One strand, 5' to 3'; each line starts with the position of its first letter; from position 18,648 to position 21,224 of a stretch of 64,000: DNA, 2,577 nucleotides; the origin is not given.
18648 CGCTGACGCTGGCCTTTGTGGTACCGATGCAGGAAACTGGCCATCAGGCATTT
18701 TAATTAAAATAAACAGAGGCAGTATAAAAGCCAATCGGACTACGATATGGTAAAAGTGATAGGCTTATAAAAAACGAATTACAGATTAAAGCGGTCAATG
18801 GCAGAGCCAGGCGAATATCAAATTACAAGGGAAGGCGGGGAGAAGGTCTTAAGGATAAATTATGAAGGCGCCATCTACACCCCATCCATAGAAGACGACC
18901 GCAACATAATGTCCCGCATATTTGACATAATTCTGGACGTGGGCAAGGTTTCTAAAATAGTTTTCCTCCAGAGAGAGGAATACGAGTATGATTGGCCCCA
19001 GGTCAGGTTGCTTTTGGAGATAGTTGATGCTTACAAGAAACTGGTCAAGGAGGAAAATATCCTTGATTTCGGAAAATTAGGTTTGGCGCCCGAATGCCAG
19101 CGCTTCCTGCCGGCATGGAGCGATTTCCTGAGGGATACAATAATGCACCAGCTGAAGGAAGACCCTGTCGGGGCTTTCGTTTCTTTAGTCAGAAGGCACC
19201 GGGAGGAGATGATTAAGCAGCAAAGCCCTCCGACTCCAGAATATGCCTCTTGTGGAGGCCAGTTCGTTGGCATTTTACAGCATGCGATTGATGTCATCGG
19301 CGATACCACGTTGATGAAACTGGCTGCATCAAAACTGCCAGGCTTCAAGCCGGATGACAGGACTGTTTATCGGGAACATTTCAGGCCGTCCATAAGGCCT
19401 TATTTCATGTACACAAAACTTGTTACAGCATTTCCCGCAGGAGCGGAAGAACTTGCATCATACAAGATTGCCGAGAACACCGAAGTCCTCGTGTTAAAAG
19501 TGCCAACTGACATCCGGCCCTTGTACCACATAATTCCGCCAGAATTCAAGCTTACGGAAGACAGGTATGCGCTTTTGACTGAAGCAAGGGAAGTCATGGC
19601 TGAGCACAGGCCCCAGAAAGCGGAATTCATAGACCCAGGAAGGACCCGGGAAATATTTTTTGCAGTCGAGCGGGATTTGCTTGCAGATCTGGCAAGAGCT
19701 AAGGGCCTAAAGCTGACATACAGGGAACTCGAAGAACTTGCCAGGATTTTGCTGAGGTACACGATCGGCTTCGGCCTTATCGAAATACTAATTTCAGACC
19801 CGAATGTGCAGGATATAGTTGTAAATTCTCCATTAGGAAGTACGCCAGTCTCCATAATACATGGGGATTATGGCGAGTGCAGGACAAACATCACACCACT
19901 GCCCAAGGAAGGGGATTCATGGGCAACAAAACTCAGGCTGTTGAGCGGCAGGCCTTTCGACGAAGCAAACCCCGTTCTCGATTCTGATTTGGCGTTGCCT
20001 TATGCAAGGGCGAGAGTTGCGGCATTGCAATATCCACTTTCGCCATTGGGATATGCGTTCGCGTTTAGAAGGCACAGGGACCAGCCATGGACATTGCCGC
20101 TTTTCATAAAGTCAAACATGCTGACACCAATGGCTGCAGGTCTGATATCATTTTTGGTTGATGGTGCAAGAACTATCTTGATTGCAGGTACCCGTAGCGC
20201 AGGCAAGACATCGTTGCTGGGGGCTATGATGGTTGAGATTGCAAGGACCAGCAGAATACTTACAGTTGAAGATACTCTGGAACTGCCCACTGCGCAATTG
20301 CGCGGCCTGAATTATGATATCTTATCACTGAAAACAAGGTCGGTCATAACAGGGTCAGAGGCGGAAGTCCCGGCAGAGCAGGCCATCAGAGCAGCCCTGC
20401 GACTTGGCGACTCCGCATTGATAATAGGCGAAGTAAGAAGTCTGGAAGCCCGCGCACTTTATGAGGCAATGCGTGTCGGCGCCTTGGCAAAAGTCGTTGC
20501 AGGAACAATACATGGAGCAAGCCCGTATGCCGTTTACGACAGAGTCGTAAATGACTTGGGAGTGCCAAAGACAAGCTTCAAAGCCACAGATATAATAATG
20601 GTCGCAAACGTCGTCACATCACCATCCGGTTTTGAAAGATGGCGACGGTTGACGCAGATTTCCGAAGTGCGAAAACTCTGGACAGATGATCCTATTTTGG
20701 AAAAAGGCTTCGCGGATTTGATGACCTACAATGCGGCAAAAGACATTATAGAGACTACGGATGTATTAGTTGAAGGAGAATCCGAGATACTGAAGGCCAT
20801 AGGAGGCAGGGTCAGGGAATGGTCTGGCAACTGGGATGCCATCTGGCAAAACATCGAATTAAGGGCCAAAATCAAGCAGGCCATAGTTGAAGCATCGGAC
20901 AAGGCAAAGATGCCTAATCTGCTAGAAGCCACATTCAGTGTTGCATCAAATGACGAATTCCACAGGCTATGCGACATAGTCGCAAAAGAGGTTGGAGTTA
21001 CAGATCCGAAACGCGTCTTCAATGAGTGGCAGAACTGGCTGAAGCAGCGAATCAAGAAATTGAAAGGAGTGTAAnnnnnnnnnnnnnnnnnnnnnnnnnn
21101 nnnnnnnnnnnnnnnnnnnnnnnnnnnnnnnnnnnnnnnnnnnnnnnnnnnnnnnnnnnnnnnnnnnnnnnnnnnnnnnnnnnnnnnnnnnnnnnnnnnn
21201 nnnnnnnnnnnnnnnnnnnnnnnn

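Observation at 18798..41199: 22-kb type IV pilus-like super-locus: divergent ATPase and platform followed by about 17 prepilin-like or N-anchored proteins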

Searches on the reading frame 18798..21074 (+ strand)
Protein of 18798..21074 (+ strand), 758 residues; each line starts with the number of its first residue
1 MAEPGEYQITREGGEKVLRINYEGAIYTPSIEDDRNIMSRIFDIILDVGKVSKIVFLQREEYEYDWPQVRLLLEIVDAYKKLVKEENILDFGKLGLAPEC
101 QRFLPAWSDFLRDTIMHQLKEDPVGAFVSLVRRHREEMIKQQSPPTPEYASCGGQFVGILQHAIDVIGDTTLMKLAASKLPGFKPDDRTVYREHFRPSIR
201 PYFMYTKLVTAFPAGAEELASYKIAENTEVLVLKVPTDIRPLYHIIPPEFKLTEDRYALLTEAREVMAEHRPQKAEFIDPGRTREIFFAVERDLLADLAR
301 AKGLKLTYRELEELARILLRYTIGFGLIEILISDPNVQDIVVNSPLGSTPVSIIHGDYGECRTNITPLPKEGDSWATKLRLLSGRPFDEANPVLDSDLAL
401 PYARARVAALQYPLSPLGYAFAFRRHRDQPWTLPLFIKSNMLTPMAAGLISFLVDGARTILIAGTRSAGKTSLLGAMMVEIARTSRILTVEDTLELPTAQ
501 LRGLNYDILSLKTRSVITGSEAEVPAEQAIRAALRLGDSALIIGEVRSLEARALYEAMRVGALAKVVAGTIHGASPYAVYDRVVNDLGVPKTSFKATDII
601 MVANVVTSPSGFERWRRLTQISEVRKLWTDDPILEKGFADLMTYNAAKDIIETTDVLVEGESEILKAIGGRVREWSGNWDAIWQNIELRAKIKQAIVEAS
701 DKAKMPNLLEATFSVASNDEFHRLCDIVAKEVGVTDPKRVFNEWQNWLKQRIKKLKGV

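Call 4: search_protein_families(library=pfam, proteins=[window:18798-21074:+], max_evalue=0.1)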
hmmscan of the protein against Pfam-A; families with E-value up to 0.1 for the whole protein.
window:18798-21074:+ (758 aa): 2 families
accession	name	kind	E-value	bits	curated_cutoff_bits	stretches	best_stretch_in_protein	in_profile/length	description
PF00437.27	T2SSE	-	3.9e-14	52.5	24.9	1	413-597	100-268/370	Type II/IV secretion system protein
PF13191.12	AAA_16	-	0.0076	17.2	32.6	0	458-558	25-120/167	AAA ATPase domain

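Call 9: find_homologous_proteins(query=window:18798-21074:+)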
Query window:18798-21074:+ (758 aa): 4915 proteins with E <= 0.001 among 8000 candidates; the best 120 are listed.
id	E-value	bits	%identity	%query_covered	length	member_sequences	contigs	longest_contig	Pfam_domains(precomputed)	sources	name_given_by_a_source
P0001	0.0e+0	1703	100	100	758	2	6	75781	PF00437.27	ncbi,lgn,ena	-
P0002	0.0e+0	1647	96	100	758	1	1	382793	PF00437.27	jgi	jgi:type IV secretory pathway ATPase VirB11/archaellum biosynthesis ATPase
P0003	0.0e+0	1468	84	100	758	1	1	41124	PF00437.27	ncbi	ncbi:MAG: type II/IV secretion system ATPase subunit [Candidatus Nanoarchaeia archaeon]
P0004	0.0e+0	1387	79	100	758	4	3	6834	PF00437.27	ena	-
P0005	0.0e+0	1376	78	100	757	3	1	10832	PF00437.27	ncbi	-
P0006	0.0e+0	1372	78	100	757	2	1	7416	PF00437.27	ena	-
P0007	0.0e+0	1366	77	100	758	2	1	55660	PF00437.27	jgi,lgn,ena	-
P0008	0.0e+0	1338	75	100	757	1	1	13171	PF00437.27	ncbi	-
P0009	0.0e+0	1329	75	99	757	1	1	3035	PF00437.27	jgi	jgi:type IV secretory pathway ATPase VirB11/archaellum biosynthesis ATPase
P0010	0.0e+0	1327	75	100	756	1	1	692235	PF00437.27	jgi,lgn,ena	-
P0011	0.0e+0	1295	73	99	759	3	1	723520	PF00437.27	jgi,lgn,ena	-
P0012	0.0e+0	1292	74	99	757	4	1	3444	PF00437.27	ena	-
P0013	0.0e+0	1290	74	100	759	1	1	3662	PF00437.27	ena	-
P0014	0.0e+0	1287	74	99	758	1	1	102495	PF00437.27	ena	-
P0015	0.0e+0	1279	73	99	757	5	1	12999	PF00437.27,PF20951.3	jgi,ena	-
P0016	0.0e+0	1260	73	99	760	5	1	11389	PF00437.27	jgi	-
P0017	0.0e+0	1253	72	99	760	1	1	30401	PF00437.27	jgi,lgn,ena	-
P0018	0.0e+0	1253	72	99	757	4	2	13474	PF00437.27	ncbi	ncbi:MAG: ATPase, T2SS/T4P/T4SS family [Candidatus Nanoarchaeia archaeon]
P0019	0.0e+0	1248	72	99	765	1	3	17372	PF00437.27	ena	-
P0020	0.0e+0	1240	71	99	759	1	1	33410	PF00437.27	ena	-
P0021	0.0e+0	1236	71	100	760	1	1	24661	PF00437.27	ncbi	ncbi:MAG: type II/IV secretion system ATPase subunit [archaeon]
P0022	0.0e+0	1234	68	65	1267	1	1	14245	PF00437.27,PF14528.12,PF14890.12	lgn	-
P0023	0.0e+0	1202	68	99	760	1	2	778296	PF00437.27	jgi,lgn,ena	-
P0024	0.0e+0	1200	70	99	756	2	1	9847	PF00437.27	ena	-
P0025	0.0e+0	1199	69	99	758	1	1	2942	PF00437.27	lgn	-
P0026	0.0e+0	1169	66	99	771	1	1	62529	PF00437.27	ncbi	-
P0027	0.0e+0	1169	74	91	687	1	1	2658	PF00437.27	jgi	jgi:type IV secretory pathway ATPase VirB11/archaellum biosynthesis ATPase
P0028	0.0e+0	1156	67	99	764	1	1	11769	PF00437.27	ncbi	-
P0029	0.0e+0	1152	66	100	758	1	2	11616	PF00437.27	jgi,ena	-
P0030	0.0e+0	1148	67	99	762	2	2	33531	PF00437.27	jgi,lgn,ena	-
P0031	0.0e+0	1145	66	99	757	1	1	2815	PF00437.27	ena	-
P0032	0.0e+0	1141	65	65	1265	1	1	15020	PF00437.27,PF14528.12,PF14890.12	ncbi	-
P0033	0.0e+0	1136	65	99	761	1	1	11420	PF00437.27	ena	-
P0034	0.0e+0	1134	65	100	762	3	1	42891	PF00437.27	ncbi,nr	ncbi:MAG: type II/IV secretion system ATPase subunit [DPANN group archaeon]|nr:type II/IV secretion 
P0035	0.0e+0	1126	66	99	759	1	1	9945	PF00437.27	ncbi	-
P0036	0.0e+0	1113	70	92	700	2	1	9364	PF00437.27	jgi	-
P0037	0.0e+0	1113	65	99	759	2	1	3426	PF00437.27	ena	-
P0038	0.0e+0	1111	64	99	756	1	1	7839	PF00437.27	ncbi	-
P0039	0.0e+0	1105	64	99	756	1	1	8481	PF00437.27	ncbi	-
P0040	0.0e+0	1101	63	99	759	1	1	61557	PF00437.27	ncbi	-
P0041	0.0e+0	1094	65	96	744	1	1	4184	PF00437.27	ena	-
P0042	0.0e+0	1080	63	99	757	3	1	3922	PF00437.27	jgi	-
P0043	0.0e+0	1052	60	99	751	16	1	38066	PF00437.27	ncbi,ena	-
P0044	0.0e+0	1041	76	79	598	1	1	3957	PF00437.27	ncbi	ncbi:MAG: type II/IV secretion system ATPase subunit, partial [Candidatus Nanoarchaeia archaeon]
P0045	0.0e+0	1027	58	99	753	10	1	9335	PF00437.27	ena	-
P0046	9.0e-297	1004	57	99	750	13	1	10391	PF00437.27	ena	-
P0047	5.1e-295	999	64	90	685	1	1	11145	PF00437.27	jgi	jgi:type IV secretory pathway ATPase VirB11/archaellum biosynthesis ATPase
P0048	5.3e-291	985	56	72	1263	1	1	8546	PF00437.27,PF14528.12,PF14890.12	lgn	-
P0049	1.7e-289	980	66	65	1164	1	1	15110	PF00437.27,PF14528.12,PF14890.12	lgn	-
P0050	5.1e-287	972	58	100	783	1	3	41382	PF00437.27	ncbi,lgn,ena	-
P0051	3.7e-286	969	57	99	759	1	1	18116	PF00437.27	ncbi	-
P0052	2.1e-285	967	55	99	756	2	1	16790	PF00437.27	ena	-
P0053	2.5e-284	963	57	99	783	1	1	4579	PF00437.27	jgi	-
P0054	7.2e-284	962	54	100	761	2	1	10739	PF00437.27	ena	-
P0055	1.8e-282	957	55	100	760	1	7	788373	PF00437.27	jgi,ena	jgi:archaeal flagellar protein FlaI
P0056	2.3e-282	957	55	99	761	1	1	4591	PF00437.27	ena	-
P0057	2.3e-282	957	57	99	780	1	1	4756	PF00437.27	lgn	-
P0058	4.5e-281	952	54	99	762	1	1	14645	PF00437.27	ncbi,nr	ncbi:Flp pilus assembly complex ATPase component TadA [Candidatus Woesearchaeota archaeon]|nr:Flp pi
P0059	6.0e-281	952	54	99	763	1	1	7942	PF00437.27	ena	-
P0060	1.9e-280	950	55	99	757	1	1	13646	PF00437.27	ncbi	-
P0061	2.0e-280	950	54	99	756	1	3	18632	PF00437.27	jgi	-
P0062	2.2e-280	950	56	99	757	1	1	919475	PF00437.27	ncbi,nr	ncbi:MAG: type II/IV secretion system ATPase subunit [Candidatus Woesearchaeota archaeon]|nr:MAG: ty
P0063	3.3e-280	950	54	98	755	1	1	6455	PF00437.27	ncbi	-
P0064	4.1e-280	949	54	99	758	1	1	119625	PF00437.27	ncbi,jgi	-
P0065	6.2e-280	949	55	99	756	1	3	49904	PF00437.27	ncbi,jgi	-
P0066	9.2e-280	948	53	99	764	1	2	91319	PF00437.27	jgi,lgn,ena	jgi:type IV secretory pathway ATPase VirB11/archaellum biosynthesis ATPase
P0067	2.9e-279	946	54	99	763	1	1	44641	PF00437.27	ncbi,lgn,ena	-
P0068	6.2e-279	945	53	99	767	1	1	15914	PF00437.27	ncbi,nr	ncbi:type II/IV secretion system ATPase subunit [Candidatus Woesearchaeota archaeon]|nr:type II/IV s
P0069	8.4e-279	945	54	99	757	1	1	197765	PF00437.27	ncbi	ncbi:ATPase, T2SS/T4P/T4SS family [Nanoarchaeota archaeon]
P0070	1.0e-278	945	54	99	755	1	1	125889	PF00437.27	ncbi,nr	ncbi:type II/IV secretion system ATPase subunit [Candidatus Woesearchaeota archaeon]|nr:type II/IV s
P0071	1.4e-278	944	54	99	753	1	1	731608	PF00437.27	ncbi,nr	ncbi:MAG: type II/IV secretion system ATPase subunit [Candidatus Woesearchaeota archaeon]|nr:type II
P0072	1.8e-278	944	54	99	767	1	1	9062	PF00437.27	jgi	jgi:archaeal flagellar protein FlaI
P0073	2.1e-278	944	56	99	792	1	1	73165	PF00437.27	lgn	-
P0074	3.1e-278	943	54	99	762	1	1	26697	PF00437.27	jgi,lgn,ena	-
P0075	3.5e-278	943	54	100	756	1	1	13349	PF00437.27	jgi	-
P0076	3.7e-278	943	54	99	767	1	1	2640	PF00437.27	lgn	-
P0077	3.7e-278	943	53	99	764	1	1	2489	PF00437.27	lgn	-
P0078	4.7e-278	942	54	99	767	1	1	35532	PF00437.27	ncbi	-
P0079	6.5e-278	942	54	99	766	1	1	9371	PF00437.27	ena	-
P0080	7.4e-278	942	55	100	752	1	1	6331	PF00437.27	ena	-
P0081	1.4e-277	941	56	99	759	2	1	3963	PF00437.27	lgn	-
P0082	1.6e-277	941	53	99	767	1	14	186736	PF00437.27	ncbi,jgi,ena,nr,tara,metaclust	ncbi:hypothetical protein CMO83_03975 [Candidatus Woesearchaeota archaeon]|jgi:type IV secretory pat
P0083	1.8e-277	940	53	100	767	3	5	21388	PF00437.27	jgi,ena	-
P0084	2.0e-277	940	55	99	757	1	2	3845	PF00437.27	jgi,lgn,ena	-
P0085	2.6e-277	940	53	99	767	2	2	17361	PF00437.27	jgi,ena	-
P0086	3.5e-277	940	54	99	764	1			PF00437.27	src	-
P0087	5.2e-277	939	54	99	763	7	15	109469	PF00437.27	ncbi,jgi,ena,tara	jgi:type IV secretory pathway ATPase VirB11/archaellum biosynthesis ATPase|tara:strand:- start:48826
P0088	6.2e-277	939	53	98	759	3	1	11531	PF00437.27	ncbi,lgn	-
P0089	6.4e-277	939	53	99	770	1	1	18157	PF00437.27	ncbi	-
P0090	9.8e-277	938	54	99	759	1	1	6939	PF00437.27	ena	-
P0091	1.0e-276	938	53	99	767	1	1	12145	PF00437.27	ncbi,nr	ncbi:MAG: type II/IV secretion system ATPase subunit [Nanoarchaeota archaeon]|nr:type II/IV secretio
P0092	1.2e-276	938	53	99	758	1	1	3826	PF00437.27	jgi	jgi:type IV secretory pathway ATPase VirB11/archaellum biosynthesis ATPase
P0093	1.4e-276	938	54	99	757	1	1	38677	PF00437.27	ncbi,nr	ncbi:type II/IV secretion system ATPase subunit [Candidatus Woesearchaeota archaeon]|nr:type II/IV s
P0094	1.7e-276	937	52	99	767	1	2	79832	PF00437.27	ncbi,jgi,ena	-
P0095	2.2e-276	937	54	99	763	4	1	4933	PF00437.27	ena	-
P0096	2.6e-276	937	52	99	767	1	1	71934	PF00437.27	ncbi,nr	ncbi:type II/IV secretion system ATPase subunit [Candidatus Woesearchaeota archaeon]|nr:type II/IV s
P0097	5.0e-276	936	54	99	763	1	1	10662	PF00437.27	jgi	-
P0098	1.2e-275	935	54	99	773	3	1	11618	PF00437.27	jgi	-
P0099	1.2e-275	935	53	99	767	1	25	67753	PF00437.27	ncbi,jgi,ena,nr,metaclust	ncbi:type II/IV secretion system ATPase subunit [Candidatus Woesearchaeota archaeon]|nr:type II/IV s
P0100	1.3e-275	934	53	100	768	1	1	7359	PF00437.27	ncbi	-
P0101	1.3e-275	934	53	99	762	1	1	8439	PF00437.27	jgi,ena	-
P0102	1.6e-275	934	53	99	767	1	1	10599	PF00437.27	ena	-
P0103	2.0e-275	934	54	99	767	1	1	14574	PF00437.27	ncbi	-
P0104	2.2e-275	934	54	99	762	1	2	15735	PF00437.27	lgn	-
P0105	2.6e-275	933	53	99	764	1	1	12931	PF00437.27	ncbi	-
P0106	3.5e-275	933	54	99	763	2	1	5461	PF00437.27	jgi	-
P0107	3.8e-275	933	53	99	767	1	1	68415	PF00437.27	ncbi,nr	ncbi:type II/IV secretion system ATPase subunit [Candidatus Woesearchaeota archaeon]|nr:type II/IV s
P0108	4.1e-275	933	53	99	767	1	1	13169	PF00437.27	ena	-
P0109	5.1e-275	932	53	99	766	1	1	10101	PF00437.27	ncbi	-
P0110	5.2e-275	932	53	99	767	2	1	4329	PF00437.27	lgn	-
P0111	5.9e-275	932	53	100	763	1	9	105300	PF00437.27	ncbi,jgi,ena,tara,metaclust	tara:strand:- start:12214 stop:14505 length:2292 start_codon:yes stop_codon:yes gene_type:complete|m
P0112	6.5e-275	932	53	99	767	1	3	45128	PF00437.27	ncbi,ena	ncbi:MAG: type II/IV secretion system ATPase subunit [Nanoarchaeota archaeon]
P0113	6.8e-275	932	52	99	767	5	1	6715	PF00437.27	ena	-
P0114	8.7e-275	932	53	99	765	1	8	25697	PF00437.27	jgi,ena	-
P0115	8.7e-275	932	52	99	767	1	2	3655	PF00437.27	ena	-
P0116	9.5e-275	932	52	99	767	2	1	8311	PF00437.27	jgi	-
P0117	1.0e-274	931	54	98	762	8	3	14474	PF00437.27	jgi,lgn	-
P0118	1.1e-274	931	53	99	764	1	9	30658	PF00437.27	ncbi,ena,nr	ncbi:type II/IV secretion system ATPase subunit [Candidatus Woesearchaeota archaeon]|nr:type II/IV s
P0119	1.2e-274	931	53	99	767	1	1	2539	PF00437.27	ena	-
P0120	1.2e-274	931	54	99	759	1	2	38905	PF00437.27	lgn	-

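Call 10: search_protein_families(library=ncbifam, proteins=[window:18798-21074:+], max_evalue=0.1)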
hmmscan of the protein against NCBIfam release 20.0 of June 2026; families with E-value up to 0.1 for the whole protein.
window:18798-21074:+ (758 aa): 15 families
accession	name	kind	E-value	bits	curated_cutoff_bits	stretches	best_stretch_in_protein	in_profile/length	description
NF058587.1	archaellum_moto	equivalog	4.2e-35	121.5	550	1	297-699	119-502/527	archaellum flagellar ATPase motor FlaI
TIGR03819.1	heli_sec_ATPase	hypoth_equivalog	7.2e-35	120.8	373.15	1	299-583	26-297/340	TadA family conjugal transfer-associated ATPase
TIGR02782.1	TrbB_P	equivalog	3.2e-18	66.1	304.55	1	387-626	69-295/303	P-type conjugative transfer ATPase TrbB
TIGR02788.1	VirB11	equivalog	9.4e-14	51.1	249.95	1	454-585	141-264/308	P-type DNA transfer ATPase VirB11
NF053672.1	bindosome_BasE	exception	1.3e-13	50.6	1000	1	322-606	135-410/512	bindosome assembly system ATPase subunit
NF010469.0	PRK13894.1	subfamily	3.5e-13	49.6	508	1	312-592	12-273/320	conjugal transfer ATPase TrbB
NF010425.0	PRK13851.1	equivalog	2.1e-10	40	461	1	453-585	158-282/344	type IV secretion system protein VirB11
NF010475.0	PRK13900.1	equivalog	3.5e-10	39.5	389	1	451-582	154-278/333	type IV secretion system ATPase VirB11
NF041000.1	ATPase_ComGA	equivalog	9.6e-10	37.9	300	1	458-598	129-256/267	competence type IV pilus ATPase ComGA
NF010407.0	PRK13833.1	subfamily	2.7e-09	36.9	499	1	388-583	78-259/323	conjugal transfer protein TrbB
TIGR01420.1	pilT_fam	subfamily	4.2e-06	26.2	319.1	1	459-585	124-241/343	PilT/PilU family type 4a pilus ATPase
TIGR02533.1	type_II_gspE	equivalog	0.00061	18.6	630.25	1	459-589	245-361/486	type II secretion system ATPase GspE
NF007755.0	PRK10436.1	equivalog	0.0027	16.4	617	1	457-593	219-341/465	type II secretion system protein GspE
TIGR02538.1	type_IV_pilB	equivalog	0.0039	15.9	675.65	1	460-596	319-441/564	type IV-A pilus assembly ATPase PilB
TIGR03600.1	phage_DnaB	exception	0.013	14.5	498.65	1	457-557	194-295/421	phage replicative helicase, DnaB family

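Call 13: list_cluster_members(proteins=[window:18798-21071:+, window:25000-28269:+, window:32172-34190:+, window:37929-40064:+, window:34205-35149:-, window:29246-29632:+])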
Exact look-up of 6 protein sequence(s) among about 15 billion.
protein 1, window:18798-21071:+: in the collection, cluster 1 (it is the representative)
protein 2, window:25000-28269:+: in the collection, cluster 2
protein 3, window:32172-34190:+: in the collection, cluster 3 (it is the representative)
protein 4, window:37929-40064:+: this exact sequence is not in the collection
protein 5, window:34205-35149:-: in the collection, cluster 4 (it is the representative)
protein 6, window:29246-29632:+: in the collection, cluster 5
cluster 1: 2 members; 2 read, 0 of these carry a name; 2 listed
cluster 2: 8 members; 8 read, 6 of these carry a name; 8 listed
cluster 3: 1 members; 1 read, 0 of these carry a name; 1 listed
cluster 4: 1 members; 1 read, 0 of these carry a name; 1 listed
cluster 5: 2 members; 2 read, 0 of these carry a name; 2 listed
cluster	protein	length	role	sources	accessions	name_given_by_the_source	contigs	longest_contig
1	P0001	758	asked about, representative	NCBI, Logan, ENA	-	-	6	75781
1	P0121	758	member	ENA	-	-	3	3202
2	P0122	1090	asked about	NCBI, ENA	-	-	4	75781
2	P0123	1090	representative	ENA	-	-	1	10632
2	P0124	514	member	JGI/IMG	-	predicted MPP superfamily phosphohydrolase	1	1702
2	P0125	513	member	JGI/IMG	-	predicted MPP superfamily phosphohydrolase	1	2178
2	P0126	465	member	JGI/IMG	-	hypothetical protein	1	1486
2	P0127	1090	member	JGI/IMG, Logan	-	UDP-2,3-diacylglucosamine pyrophosphatase LpxH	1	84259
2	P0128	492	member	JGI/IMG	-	hypothetical protein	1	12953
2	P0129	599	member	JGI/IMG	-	predicted MPP superfamily phosphohydrolase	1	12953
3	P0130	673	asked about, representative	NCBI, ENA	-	-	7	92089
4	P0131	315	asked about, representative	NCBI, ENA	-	-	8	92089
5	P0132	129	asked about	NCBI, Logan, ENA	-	-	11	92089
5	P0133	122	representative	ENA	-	-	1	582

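Call 24: find_encoding_contigs(protein=P0002, flank=10000, max_places=2)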
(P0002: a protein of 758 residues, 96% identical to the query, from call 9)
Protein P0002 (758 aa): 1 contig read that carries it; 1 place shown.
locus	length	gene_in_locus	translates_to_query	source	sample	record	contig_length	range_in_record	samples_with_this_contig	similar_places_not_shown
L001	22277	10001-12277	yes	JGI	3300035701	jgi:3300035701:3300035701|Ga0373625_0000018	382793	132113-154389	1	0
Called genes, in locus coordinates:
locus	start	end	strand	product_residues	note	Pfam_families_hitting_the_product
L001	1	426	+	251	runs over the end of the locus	PF00590:TP_methylase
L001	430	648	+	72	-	-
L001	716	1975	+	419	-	-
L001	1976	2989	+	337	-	-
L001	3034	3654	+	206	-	-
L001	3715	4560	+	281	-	-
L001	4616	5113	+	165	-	-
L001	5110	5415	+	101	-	-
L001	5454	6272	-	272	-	-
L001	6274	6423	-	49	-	-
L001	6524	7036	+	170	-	-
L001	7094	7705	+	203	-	-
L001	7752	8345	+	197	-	-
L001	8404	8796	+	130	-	-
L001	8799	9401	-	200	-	-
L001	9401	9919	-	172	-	-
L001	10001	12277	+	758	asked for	PF00437:T2SSE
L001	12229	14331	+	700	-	-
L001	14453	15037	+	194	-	-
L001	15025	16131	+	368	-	-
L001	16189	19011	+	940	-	PF13415:Beta-prop_FBX42, PF24681:Kelch_KLHDC2_KLHL20_DRC7, PF24981:Beta-prop_ATRN-LZTR1, PF24681:Kelch_KLHDC2_KLHL20_DRC7, PF24981:Beta-prop_ATRN-LZTR1, PF13415:Beta-prop_FBX42, PF24981:Beta-prop_ATRN-LZTR1, PF24681:Kelch_KLHDC2_KLHL20_DRC7, +8 more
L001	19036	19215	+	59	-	-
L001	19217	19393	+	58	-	-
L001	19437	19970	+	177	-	-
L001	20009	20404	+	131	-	-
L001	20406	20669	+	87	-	-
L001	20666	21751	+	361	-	-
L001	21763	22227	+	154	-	-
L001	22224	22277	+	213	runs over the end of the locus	-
